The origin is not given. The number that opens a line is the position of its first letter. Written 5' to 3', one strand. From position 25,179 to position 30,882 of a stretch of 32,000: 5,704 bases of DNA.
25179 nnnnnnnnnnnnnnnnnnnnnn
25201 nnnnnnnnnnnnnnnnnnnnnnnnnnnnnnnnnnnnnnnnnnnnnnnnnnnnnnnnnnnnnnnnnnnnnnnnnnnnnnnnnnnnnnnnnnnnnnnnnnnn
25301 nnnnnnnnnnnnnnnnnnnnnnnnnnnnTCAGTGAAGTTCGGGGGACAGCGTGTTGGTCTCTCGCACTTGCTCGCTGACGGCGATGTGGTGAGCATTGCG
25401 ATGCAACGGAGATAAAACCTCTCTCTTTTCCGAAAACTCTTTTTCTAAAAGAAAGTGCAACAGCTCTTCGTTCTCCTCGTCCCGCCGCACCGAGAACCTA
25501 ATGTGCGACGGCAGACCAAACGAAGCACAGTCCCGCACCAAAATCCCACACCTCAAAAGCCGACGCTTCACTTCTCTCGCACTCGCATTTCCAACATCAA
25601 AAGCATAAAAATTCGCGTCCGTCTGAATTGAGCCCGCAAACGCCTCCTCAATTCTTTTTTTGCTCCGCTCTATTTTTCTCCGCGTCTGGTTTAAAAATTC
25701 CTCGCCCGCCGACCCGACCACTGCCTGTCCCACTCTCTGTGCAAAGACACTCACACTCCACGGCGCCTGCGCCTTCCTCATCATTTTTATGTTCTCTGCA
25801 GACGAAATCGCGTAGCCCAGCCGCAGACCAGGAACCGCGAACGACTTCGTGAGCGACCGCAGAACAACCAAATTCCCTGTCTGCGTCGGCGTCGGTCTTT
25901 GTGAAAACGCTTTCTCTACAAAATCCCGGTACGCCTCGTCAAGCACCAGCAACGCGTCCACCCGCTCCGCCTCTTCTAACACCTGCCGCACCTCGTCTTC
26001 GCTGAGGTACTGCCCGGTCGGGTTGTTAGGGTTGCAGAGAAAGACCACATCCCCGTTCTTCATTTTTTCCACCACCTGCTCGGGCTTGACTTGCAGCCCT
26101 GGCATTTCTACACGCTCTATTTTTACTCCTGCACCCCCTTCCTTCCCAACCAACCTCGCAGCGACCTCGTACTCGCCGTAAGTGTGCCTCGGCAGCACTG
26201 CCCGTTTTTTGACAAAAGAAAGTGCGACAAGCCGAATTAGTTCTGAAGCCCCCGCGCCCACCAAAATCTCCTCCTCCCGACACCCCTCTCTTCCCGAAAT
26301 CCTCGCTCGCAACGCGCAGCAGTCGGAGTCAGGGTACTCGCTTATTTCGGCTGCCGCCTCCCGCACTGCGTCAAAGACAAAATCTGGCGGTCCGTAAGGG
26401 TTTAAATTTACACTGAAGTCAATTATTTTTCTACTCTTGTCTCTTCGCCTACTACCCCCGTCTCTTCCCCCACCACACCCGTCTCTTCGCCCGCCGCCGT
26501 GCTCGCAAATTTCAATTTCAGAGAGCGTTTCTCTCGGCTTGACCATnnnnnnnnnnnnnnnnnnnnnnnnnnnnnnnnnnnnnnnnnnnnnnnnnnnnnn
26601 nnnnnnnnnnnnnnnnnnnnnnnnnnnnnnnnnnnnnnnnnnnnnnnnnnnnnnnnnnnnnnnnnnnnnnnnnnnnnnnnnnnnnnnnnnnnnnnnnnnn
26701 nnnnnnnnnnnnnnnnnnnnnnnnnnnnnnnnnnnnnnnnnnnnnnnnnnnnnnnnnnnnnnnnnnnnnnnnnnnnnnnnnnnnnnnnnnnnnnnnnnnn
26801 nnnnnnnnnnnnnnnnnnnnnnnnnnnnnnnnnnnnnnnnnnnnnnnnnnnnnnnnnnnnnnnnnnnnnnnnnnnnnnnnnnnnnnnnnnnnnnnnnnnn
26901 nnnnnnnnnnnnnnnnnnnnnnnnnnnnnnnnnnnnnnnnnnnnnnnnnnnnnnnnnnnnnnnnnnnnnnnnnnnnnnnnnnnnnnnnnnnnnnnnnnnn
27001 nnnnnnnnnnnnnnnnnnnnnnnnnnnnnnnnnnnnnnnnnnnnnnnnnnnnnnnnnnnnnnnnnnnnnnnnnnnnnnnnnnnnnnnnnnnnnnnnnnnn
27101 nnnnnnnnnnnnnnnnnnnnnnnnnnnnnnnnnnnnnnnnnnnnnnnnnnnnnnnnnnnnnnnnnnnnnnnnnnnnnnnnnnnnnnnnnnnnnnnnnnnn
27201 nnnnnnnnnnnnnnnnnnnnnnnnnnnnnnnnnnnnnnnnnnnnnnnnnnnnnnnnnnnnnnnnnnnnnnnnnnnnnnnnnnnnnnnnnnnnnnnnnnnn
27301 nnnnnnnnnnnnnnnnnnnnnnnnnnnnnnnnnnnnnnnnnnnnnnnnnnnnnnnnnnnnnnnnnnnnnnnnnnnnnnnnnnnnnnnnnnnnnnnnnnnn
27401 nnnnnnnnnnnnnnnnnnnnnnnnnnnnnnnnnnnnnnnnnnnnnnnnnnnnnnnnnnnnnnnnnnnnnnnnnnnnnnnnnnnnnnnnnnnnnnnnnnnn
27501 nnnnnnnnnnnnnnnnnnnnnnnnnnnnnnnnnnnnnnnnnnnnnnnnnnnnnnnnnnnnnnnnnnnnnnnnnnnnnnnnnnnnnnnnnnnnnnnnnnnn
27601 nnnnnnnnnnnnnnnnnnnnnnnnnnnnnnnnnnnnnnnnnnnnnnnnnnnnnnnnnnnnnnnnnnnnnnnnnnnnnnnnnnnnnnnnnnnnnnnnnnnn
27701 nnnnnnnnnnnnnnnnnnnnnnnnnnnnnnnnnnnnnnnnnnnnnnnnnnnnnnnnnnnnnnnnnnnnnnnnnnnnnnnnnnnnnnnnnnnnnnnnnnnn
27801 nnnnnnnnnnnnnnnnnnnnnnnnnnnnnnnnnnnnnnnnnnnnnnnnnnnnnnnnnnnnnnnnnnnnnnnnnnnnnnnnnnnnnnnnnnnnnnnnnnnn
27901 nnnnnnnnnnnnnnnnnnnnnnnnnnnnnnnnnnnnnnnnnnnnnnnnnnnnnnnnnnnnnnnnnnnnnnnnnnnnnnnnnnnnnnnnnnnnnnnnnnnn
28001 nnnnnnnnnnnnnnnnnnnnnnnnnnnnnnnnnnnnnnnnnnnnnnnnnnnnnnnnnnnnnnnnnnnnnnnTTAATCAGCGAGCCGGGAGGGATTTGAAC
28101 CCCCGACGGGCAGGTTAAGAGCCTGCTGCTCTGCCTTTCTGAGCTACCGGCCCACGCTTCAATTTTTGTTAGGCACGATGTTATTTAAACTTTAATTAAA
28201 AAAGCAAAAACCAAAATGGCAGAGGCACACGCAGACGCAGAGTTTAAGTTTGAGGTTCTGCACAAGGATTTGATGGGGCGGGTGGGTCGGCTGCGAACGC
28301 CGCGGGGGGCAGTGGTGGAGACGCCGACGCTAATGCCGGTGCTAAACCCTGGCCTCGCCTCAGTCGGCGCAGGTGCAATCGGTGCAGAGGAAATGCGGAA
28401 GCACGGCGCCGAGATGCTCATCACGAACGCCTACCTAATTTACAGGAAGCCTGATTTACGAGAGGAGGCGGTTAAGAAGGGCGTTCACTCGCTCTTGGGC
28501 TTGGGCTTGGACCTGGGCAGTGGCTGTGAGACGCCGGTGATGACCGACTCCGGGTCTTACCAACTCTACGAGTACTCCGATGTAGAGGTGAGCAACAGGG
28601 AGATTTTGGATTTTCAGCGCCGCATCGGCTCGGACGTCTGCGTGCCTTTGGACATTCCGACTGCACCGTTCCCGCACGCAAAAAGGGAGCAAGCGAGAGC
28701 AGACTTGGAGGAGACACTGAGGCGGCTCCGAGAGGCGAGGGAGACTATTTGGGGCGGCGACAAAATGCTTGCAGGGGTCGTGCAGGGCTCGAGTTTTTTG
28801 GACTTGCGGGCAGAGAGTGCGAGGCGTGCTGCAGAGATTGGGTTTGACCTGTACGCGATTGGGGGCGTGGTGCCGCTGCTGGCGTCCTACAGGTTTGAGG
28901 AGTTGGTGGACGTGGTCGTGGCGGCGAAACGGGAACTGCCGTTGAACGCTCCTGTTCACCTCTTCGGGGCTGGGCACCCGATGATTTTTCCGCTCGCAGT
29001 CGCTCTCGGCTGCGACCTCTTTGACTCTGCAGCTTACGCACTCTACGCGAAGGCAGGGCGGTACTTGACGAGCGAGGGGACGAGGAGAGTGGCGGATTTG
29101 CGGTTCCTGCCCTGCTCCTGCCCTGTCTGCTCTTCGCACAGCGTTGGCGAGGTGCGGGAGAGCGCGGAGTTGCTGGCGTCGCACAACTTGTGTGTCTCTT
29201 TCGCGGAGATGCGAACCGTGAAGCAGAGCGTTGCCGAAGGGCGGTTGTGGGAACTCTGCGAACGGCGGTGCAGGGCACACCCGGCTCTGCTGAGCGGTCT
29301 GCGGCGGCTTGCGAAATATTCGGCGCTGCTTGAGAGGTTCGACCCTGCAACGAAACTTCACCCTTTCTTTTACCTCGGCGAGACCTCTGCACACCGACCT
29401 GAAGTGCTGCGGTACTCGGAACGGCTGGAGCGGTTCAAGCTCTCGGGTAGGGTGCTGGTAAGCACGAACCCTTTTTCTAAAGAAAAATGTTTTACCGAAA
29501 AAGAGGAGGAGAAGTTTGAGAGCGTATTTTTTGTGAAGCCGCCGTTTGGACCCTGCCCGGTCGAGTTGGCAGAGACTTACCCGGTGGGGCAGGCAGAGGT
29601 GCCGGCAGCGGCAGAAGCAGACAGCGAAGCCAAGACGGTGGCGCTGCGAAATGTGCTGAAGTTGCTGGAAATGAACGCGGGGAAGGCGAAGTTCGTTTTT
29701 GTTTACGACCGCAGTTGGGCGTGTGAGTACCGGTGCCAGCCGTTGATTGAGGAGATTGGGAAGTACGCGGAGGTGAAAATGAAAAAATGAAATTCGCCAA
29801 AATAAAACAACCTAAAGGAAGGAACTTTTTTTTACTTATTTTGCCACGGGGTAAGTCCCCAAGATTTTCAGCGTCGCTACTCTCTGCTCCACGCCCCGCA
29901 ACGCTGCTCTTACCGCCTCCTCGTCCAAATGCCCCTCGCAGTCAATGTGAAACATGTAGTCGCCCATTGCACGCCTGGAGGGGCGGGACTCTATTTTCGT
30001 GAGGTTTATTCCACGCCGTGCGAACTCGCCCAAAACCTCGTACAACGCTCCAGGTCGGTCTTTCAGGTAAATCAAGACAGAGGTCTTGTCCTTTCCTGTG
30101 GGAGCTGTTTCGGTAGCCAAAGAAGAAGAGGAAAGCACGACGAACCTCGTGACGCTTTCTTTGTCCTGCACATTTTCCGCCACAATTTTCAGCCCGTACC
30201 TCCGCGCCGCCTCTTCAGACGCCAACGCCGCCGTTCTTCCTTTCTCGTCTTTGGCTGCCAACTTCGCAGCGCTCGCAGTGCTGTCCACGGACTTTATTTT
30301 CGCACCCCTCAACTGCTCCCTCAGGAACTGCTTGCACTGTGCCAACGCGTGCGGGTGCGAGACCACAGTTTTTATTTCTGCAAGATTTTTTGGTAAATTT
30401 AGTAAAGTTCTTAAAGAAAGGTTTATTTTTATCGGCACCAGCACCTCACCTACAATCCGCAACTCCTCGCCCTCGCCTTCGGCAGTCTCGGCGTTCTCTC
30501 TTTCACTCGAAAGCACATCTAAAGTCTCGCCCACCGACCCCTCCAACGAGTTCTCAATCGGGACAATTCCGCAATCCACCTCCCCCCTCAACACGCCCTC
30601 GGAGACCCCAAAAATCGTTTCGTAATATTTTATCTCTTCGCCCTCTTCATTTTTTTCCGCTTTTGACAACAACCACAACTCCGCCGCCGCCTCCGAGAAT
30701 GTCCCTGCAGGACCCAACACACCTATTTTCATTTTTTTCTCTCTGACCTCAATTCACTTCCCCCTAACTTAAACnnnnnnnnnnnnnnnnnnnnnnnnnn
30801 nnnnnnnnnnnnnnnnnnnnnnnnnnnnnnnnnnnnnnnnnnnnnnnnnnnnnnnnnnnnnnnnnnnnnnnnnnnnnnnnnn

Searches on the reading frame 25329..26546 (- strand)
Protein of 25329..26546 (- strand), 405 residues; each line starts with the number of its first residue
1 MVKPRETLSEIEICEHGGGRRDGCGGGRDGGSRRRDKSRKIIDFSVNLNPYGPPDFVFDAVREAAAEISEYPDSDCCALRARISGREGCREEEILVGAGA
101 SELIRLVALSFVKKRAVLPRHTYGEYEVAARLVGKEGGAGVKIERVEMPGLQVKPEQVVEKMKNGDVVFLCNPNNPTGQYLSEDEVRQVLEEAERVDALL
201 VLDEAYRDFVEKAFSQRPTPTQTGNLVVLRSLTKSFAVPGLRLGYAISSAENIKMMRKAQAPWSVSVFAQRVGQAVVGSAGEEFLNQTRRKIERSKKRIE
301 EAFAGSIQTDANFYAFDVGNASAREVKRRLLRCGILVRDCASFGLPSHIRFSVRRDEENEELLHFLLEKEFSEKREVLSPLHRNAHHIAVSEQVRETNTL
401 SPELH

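Call 39: search_protein_families(library=pfam, proteins=[window:25329-26546:-], max_evalue=0.001)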
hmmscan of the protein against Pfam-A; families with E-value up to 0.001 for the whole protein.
window:25329-26546:- (405 aa): 1 family
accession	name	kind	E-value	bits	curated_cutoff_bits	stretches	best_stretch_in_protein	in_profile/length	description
PF00155.27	Aminotran_1_2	-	5.7e-47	161.1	19.7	1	40-365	2-360/361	Aminotransferase class I and II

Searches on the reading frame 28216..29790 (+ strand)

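Call 39: search_protein_families(library=pfam, proteins=[window:28216-29790:+], max_evalue=0.001)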
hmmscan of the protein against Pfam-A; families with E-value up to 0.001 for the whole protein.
window:28216-29790:+ (524 aa): 1 family
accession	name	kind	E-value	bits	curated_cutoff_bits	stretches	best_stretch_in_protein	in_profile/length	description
PF01702.25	TGT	-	1.2e-78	265.1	26.3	1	21-356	3-356/357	Queuine tRNA-ribosyltransferase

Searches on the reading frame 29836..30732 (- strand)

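Call 39: search_protein_families(library=pfam, proteins=[window:29836-30732:-], max_evalue=0.001)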
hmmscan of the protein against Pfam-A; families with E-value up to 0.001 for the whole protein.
window:29836-30732:- (298 aa): 3 families
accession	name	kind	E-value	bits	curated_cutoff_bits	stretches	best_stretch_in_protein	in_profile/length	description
PF00800.23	PDT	-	2.3e-52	177.9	25.2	1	3-203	1-179/181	Prephenate dehydratase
PF01842.31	ACT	-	4.4e-15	55.6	27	1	217-282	1-65/66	ACT domain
PF22629.2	ACT_AHAS_ss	-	0.0007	20.1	27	0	222-254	4-36/67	AHAS small subunit-like ACT domain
